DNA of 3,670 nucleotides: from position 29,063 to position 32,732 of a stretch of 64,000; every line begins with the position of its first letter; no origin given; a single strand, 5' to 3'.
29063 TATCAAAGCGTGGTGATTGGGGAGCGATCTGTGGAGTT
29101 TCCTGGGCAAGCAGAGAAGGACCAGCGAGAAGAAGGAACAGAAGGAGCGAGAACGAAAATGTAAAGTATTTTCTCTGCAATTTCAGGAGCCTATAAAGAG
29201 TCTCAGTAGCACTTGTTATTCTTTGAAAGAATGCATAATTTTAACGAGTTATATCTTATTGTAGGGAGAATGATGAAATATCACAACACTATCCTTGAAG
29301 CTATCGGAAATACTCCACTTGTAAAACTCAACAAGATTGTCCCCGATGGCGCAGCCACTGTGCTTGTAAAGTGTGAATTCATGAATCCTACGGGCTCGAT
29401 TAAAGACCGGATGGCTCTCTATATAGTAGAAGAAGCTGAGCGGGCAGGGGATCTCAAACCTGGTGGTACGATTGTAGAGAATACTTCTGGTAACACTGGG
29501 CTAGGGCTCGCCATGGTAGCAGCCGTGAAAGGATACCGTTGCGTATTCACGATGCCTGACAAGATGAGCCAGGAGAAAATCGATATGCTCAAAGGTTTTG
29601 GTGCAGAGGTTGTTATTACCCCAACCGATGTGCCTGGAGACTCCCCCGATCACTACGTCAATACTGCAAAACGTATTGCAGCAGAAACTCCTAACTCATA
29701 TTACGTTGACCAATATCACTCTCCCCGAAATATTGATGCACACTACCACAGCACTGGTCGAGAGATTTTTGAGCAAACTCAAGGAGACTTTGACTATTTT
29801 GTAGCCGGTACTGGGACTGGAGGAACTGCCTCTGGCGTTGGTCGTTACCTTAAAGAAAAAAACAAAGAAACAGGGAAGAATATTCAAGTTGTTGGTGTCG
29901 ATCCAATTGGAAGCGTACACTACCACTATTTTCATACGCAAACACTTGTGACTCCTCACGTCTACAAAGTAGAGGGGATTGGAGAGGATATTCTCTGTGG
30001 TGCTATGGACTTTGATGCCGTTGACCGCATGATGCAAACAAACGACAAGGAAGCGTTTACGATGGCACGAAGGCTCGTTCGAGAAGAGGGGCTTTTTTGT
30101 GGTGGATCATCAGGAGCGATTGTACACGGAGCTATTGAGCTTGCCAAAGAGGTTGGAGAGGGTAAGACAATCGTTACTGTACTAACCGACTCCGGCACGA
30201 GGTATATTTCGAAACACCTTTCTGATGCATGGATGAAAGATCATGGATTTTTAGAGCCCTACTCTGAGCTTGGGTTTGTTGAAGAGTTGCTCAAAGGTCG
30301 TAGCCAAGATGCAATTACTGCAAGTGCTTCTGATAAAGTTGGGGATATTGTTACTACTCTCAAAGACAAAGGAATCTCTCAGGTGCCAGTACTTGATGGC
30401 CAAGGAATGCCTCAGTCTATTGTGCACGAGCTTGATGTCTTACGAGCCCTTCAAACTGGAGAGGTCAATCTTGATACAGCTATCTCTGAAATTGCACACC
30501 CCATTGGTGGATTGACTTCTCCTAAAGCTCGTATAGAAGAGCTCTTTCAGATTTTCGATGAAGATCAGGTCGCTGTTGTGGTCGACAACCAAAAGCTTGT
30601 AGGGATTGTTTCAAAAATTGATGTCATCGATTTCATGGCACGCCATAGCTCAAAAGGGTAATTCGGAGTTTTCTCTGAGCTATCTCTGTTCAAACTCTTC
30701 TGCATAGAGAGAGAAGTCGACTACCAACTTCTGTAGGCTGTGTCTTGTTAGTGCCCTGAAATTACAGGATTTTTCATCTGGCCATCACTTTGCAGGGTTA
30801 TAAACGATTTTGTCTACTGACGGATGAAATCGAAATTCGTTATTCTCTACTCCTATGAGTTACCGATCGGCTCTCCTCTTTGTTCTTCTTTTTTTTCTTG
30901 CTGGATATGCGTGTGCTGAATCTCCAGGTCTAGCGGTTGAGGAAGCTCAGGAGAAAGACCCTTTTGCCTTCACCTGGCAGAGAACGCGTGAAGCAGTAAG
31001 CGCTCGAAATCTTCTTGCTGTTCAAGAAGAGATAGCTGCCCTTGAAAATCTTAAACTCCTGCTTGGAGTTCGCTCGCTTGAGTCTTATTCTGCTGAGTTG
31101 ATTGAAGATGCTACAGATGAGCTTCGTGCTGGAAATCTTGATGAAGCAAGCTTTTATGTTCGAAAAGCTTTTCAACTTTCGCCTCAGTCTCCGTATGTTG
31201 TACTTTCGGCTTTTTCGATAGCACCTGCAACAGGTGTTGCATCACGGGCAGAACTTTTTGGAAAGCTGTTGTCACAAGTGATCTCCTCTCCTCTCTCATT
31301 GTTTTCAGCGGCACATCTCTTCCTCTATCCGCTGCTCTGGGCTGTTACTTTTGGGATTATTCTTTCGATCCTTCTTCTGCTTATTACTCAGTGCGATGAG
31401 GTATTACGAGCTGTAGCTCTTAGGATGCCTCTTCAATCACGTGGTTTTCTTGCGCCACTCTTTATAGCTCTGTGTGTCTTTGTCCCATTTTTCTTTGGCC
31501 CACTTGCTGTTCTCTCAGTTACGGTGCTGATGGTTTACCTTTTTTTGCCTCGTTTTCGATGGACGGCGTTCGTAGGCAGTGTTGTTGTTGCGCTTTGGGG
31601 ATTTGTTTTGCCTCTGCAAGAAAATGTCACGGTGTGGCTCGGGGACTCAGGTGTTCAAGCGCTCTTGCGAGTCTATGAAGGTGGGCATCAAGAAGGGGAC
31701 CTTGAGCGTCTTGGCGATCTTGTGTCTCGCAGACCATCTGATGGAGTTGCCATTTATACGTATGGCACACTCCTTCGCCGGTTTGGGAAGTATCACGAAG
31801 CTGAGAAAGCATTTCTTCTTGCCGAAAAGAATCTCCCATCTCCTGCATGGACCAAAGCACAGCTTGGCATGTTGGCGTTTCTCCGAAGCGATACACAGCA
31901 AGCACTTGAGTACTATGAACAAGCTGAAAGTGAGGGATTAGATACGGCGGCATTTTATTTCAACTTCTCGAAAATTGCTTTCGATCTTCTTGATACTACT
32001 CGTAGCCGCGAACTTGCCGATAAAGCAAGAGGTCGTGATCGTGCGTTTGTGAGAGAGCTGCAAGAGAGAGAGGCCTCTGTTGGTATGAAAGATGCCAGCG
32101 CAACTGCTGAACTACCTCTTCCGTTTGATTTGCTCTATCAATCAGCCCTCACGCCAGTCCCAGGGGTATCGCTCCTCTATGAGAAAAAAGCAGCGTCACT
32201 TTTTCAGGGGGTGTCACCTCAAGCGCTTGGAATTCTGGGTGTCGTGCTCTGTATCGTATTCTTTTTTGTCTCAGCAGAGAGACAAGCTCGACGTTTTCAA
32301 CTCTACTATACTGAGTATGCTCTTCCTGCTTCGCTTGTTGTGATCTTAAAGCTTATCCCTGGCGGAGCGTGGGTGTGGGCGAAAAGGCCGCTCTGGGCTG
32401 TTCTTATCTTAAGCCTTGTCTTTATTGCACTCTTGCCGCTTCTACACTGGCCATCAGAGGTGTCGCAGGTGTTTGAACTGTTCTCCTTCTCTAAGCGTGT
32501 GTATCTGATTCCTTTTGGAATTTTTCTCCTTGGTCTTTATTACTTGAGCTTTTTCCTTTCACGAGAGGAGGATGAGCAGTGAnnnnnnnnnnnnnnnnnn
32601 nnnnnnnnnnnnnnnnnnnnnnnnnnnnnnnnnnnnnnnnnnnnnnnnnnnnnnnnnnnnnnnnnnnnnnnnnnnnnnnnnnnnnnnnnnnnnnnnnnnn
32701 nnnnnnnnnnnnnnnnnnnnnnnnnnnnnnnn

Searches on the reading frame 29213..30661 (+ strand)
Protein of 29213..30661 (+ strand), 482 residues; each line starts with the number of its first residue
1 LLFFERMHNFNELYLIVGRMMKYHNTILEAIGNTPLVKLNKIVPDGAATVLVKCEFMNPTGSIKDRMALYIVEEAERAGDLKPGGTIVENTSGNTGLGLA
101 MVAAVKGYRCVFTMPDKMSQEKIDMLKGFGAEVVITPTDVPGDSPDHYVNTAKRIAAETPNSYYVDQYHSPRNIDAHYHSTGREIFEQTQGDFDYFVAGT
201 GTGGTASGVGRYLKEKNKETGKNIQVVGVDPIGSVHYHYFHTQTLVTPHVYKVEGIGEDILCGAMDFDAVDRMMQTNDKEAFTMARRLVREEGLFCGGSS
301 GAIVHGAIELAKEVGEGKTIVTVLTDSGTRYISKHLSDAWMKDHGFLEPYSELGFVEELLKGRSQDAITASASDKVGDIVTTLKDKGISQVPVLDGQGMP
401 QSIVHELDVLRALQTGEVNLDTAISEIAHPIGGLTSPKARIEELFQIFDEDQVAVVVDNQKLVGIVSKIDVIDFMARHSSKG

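Call 49: search_protein_families(library=pfam, proteins=[window:29213-30661:+], max_evalue=0.001)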
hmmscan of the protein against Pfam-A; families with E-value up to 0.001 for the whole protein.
window:29213-30661:+ (482 aa): 2 families
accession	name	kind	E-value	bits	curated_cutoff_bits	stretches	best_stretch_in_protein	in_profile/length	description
PF00291.31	PALP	-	2e-83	280.6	35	1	28-326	2-295/295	Pyridoxal-phosphate dependent enzyme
PF00571.33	CBS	-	4.1e-14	53.1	24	2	364-413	6-55/57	CBS domain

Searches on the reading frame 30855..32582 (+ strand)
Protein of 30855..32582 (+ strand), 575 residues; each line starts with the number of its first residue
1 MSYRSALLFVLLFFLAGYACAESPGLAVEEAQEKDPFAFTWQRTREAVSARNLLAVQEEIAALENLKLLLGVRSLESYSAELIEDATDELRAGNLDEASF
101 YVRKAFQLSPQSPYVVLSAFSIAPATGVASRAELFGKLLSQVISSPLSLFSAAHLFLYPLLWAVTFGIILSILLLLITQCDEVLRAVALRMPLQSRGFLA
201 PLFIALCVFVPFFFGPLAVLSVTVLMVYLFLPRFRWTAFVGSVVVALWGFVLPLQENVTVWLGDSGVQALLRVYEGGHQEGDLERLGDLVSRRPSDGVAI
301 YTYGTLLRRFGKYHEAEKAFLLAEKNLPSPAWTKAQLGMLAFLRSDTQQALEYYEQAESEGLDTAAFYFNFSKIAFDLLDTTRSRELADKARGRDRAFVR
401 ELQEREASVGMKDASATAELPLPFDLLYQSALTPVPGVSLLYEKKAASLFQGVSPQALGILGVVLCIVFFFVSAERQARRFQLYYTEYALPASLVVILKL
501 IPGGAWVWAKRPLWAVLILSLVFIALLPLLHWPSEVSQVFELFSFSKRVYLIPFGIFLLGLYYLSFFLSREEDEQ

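Call 47: search_protein_families(library=pfam, proteins=[window:30855-32582:+], max_evalue=0.01)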
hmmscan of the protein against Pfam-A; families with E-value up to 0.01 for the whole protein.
window:30855-32582:+ (575 aa): 6 families
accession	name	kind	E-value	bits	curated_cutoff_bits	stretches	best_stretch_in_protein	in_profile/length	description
PF13428.12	TPR_14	-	6e-06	26.9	23.5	0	299-337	3-41/44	Tetratricopeptide repeat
PF07719.23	TPR_2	-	6.2e-06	26.4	27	0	90-111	12-33/34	Tetratricopeptide repeat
PF13424.12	TPR_12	-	1.9e-05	25.2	30.1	1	301-357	6-71/77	Tetratricopeptide repeat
PF00515.34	TPR_1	-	3.7e-05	23.8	27.8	0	335-357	5-27/34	Tetratricopeptide repeat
PF13181.12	TPR_8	-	0.00073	20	25.7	0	93-111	15-33/34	Tetratricopeptide repeat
PF14559.12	TPR_19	-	0.0022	18.7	25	0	90-117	2-29/68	Tetratricopeptide repeat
